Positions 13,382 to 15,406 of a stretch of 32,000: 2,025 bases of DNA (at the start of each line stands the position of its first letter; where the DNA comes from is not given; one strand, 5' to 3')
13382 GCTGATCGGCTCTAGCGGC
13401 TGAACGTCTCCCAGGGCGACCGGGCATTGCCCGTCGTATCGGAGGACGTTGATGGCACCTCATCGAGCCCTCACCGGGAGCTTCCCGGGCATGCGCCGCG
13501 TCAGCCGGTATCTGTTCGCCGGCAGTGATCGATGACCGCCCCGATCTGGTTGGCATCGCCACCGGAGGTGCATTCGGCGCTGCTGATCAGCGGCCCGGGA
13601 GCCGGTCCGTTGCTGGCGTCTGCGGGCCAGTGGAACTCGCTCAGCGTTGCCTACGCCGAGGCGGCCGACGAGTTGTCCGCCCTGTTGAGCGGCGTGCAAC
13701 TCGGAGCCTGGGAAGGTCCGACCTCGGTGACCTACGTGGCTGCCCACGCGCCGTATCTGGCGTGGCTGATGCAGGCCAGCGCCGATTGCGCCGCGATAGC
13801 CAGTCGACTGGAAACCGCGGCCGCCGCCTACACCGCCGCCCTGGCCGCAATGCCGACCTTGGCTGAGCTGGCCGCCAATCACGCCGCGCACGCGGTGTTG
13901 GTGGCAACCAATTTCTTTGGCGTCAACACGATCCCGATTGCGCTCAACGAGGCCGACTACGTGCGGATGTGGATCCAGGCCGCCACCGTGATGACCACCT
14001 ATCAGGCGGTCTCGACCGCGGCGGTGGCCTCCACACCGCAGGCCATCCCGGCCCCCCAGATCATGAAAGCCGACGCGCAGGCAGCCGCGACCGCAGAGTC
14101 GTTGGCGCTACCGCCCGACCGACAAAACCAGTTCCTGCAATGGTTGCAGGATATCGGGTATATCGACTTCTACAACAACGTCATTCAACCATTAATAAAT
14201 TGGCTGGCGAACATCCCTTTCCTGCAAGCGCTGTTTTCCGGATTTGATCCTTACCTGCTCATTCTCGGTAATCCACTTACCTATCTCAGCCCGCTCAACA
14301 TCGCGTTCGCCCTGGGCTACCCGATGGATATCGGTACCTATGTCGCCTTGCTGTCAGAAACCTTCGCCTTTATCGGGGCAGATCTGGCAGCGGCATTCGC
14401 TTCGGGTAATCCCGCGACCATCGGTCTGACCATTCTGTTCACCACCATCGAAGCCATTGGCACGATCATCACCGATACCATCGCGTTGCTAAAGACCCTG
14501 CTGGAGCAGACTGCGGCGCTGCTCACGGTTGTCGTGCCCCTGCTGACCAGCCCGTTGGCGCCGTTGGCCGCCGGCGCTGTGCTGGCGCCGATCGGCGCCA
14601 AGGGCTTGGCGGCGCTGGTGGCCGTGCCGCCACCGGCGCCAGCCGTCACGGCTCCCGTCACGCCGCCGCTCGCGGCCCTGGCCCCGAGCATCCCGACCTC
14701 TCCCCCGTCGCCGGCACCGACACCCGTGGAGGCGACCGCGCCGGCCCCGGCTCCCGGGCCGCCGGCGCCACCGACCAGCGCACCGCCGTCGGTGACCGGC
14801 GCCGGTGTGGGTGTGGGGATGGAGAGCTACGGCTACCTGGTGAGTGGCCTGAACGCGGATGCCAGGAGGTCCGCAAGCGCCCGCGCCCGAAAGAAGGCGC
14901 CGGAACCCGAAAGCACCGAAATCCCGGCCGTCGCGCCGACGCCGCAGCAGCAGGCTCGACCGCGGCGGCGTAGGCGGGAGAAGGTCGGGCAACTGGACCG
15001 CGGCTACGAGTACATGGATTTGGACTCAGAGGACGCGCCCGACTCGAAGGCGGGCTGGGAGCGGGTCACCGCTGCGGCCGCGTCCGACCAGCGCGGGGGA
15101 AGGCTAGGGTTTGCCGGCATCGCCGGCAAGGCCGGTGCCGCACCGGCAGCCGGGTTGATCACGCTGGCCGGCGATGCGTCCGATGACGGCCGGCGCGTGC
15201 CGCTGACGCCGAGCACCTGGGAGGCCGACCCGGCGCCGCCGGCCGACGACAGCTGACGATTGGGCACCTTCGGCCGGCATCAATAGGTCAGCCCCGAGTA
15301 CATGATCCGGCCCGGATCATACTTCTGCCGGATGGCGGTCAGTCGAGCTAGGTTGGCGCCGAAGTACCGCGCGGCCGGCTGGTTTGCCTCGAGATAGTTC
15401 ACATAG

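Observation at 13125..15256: Cobalamin riboswitch feeding a Shine-Dalgarno-bearing 27-codon uORF whose stop overlaps the start of a stand-alone PPE2-like gene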

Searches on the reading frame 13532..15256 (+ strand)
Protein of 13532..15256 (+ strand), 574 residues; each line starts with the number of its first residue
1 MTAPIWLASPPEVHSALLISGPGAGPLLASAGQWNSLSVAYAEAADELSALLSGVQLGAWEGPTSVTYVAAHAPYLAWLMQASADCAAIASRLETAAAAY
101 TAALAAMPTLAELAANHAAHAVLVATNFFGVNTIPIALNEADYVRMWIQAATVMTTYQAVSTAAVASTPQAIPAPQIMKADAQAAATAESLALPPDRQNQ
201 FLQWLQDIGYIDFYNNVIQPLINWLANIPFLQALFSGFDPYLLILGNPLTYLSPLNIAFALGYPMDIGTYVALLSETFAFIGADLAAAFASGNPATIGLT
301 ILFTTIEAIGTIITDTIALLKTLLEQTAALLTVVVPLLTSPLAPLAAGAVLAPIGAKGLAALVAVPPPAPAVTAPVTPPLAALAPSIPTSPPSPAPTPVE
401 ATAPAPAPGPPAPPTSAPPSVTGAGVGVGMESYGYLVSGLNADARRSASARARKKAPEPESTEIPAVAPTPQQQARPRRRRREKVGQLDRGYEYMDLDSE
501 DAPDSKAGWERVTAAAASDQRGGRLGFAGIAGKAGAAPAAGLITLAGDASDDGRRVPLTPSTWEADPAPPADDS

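Call 10: search_protein_families(library=pfam, proteins=[window:13532-15256:+])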
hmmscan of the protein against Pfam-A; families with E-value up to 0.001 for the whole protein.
window:13532-15256:+ (574 aa): 2 families
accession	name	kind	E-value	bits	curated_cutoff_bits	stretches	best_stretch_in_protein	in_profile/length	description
PF00823.25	PPE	-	2.2e-61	207.1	26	1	6-168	2-164/165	PPE family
PF18878.5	PPE-PPW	-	3.1e-13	49.9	27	1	516-563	1-48/48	PPE-PPW subfamily C-terminal region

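Call 12: find_related_loci(query=window:13532-15253:+, collection=genome_contigs, flank=6000)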
Query window:13532-15253:+ (574 aa) in genome_contigs; peptide patterns used: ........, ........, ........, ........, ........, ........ (x = any residue, [..] = any of these).
600 stretches matched a pattern (row limit reached: there are more); 548 encode a relative of the query (tblastn E <= 1e-3); the best 80 are kept; 80 distinct loci.
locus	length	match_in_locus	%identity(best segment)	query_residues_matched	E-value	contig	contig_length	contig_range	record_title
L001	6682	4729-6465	59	1-572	0e+0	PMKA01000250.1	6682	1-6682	MAG: Opitutia bacterium isolate fen_1432 73.20120600_E2D.189_contig_95717, whole genome shotgun sequence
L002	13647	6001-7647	65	1-566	7e-177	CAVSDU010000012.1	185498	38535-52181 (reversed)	MAG: uncultured Actinomycetota bacterium isolate MFD01872.bin.2.83 genome assembly, contig: contig_175073, whole genome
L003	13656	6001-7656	66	1-566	5e-172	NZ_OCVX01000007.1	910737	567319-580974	Mycobacterium simulans strain FI-09026, whole genome shotgun sequence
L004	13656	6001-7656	56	1-568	2e-170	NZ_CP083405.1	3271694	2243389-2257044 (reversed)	Mycobacterium lepromatosis strain FJ924 chromosome, complete genome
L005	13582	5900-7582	60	1-566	1e-167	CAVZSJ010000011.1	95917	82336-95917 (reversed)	MAG: uncultured Actinomycetota bacterium isolate MFD00731.bin.1.33 genome assembly, contig: contig_53542, whole genome s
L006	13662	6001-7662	55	1-567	6e-166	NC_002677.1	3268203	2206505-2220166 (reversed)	Mycobacterium leprae TN, complete sequence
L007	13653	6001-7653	59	1-566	1e-164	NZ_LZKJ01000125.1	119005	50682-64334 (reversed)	Mycobacterium kyorinense strain E861 contig_29, whole genome shotgun sequence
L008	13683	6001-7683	58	6-568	2e-160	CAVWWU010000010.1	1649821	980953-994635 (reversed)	MAG: uncultured Actinomycetota bacterium isolate MFD09495.bin.1.73 genome assembly, contig: contig_6317, whole genome sh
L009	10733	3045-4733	64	1-568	4e-160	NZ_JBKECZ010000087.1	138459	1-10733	MAG: Mycobacterium sp. isolate VLC_033 k251_2409512, whole genome shotgun sequence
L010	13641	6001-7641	63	1-566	0e+0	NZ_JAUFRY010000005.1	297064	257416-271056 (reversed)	Mycobacterium sp. TY814 sequence5, whole genome shotgun sequence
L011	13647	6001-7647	64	1-566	2e-155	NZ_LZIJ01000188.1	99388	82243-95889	Mycobacterium sp. 852002-51163_SCH5372311 contig_79, whole genome shotgun sequence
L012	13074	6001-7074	72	1-358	5e-150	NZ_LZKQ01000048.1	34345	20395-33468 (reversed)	Mycobacterium asiaticum strain 1081914.2 contig_141, whole genome shotgun sequence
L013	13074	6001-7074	72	1-358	6e-149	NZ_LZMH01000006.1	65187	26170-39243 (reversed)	Mycobacterium asiaticum strain 1275241.6 contig_14, whole genome shotgun sequence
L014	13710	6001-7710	58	1-568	6e-146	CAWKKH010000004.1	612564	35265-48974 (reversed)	MAG: uncultured Actinomycetota bacterium isolate MFD04540.bin.2.100 genome assembly, contig: contig_14669, whole genome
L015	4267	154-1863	59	1-574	1e-149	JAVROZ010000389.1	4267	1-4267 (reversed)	MAG: Mycobacterium sp. isolate BP_270 scaffold_3696084, whole genome shotgun sequence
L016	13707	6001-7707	64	1-574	0e+0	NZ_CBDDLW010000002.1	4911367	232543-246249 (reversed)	MAG: Mycobacterium sp. isolate 72f5c6ca-7d18-4f79-b019-ef57720e5d21 contig_2, whole genome shotgun sequence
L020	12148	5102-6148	71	1-346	6e-136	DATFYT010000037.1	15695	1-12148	MAG TPA_asm: Mycobacterium sp. isolate SMAG_U9550 k141_934436, whole genome shotgun sequence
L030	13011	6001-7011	61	1-344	2e-113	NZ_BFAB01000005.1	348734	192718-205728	Mycobacterium sp. MFM001 MFM001000005, whole genome shotgun sequence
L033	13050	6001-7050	57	1-362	9e-95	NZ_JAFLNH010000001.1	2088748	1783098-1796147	Mycobacterium sp. SM1 contig1, whole genome shotgun sequence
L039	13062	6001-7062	50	1-338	4e-78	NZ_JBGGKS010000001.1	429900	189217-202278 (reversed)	Mycobacterium sp. pUA109 contig00001, whole genome shotgun sequence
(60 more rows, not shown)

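Call 20: search_protein_families(library=pfam, proteins=[L003:7678-9072:+, L030:7855-9249:+, L002:7760-10555:+, L010:7775-10762:+, L007:7710-8729:+, L011:7760-8644:+, L033:7772-9301:+, L039:7743-8579:+, L016:9027-10850:+, L005:7728-8483:-])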
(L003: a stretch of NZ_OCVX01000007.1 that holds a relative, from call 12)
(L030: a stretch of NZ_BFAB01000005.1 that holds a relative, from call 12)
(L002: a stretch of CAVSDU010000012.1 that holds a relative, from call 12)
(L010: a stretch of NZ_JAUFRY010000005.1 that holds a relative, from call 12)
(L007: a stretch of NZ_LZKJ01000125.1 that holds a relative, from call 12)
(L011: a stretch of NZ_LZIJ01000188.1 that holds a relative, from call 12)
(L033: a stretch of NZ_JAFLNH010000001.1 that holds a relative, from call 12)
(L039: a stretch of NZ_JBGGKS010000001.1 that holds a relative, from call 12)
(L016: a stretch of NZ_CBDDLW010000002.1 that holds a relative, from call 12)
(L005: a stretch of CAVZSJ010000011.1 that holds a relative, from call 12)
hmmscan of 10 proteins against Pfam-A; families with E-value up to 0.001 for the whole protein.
L003:7678-9072:+ (464 aa): 1 family
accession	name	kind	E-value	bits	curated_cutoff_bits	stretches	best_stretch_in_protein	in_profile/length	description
PF02720.22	DUF222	-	2.2e-91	306.8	24.4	1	42-346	2-306/306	Domain of unknown function (DUF222)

L030:7855-9249:+ (464 aa): 1 family
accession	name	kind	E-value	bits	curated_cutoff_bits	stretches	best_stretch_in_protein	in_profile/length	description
PF04072.20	LCM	-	1.3e-68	231.1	22.3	1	180-363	1-187/187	Leucine carboxyl methyltransferase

L002:7760-10555:+ (931 aa): 3 families
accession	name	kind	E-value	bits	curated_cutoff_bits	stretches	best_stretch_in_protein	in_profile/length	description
PF00501.34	AMP-binding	-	1.3e-26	93.8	29.9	2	505-581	2-79/384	AMP-binding enzyme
PF12697.13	Abhydrolase_6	-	1.5e-06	29.5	26.3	1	121-389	1-205/217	Alpha/beta hydrolase family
PF00561.26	Abhydrolase_1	-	7e-05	23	25.8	1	120-390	2-240/245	alpha/beta hydrolase fold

L010:7775-10762:+ (995 aa): 4 families
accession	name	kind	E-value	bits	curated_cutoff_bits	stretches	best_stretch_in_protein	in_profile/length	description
PF00501.34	AMP-binding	-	1.3e-25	90.5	29.9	2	455-531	2-79/384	AMP-binding enzyme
PF12697.13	Abhydrolase_6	-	6.5e-07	30.7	26.3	1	71-339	1-205/217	Alpha/beta hydrolase family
PF00561.26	Abhydrolase_1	-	0.00012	22.2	25.8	1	124-340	54-240/245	alpha/beta hydrolase fold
PF02089.21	Palm_thioest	-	0.00097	19.3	26.8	0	70-185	1-117/254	Palmitoyl protein thioesterase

L007:7710-8729:+ (339 aa): 1 family
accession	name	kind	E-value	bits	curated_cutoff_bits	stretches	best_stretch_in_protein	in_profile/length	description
PF00579.31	tRNA-synt_1b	-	1.7e-79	267.6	21.1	1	7-289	5-291/292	tRNA synthetases class I (W and Y)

L011:7760-8644:+ (294 aa): 0 families

L033:7772-9301:+ (509 aa): 1 family
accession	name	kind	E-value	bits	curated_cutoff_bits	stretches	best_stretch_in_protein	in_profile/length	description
PF04072.20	LCM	-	6.2e-65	219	22.3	1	224-404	1-186/187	Leucine carboxyl methyltransferase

L039:7743-8579:+ (278 aa): 1 family
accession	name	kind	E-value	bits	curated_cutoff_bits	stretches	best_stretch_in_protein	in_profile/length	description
PF03372.29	Exo_endo_phos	-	6.7e-33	114.7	24.5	1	5-263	2-225/225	Endonuclease/Exonuclease/phosphatase family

L016:9027-10850:+ (607 aa): 1 family
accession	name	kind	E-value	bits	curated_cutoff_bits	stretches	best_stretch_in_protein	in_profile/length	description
PF12077.13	DUF3556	-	1.4e-264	879.3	28.5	1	21-599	1-573/573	Transmembrane protein of unknown function (DUF3556)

L005:7728-8483:- (251 aa): 2 families
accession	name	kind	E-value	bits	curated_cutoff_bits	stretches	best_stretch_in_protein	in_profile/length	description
PF12697.13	Abhydrolase_6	-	1.8e-16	61.9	26.3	1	3-241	1-216/217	Alpha/beta hydrolase family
PF00561.26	Abhydrolase_1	-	1.2e-12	48.4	25.8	1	2-232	2-241/245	alpha/beta hydrolase fold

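Call 21: find_encoding_contigs(protein=window:13532-15256:+, flank=3000, max_places=4)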
Protein window:13532-15256:+ (574 aa): 3 contigs read that carry it; 1 place shown.
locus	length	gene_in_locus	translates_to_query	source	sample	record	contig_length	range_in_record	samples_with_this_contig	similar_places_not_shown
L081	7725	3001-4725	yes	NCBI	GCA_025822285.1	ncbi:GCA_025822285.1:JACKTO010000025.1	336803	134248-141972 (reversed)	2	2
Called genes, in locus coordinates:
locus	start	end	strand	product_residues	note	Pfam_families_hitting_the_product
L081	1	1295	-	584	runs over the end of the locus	PF19363:DUF5939, PF00211:Guanylate_cyc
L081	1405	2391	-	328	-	PF00291:PALP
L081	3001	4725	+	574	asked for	PF00823:PPE, PF18878:PPE-PPW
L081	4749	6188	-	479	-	PF01565:FAD_binding_4, PF08031:BBE (weak)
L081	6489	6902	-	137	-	PF01850:PIN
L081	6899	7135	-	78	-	PF02604:PhdYeFM_antitox (weak)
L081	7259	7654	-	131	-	PF01850:PIN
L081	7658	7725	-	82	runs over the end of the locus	PF02604:PhdYeFM_antitox (weak)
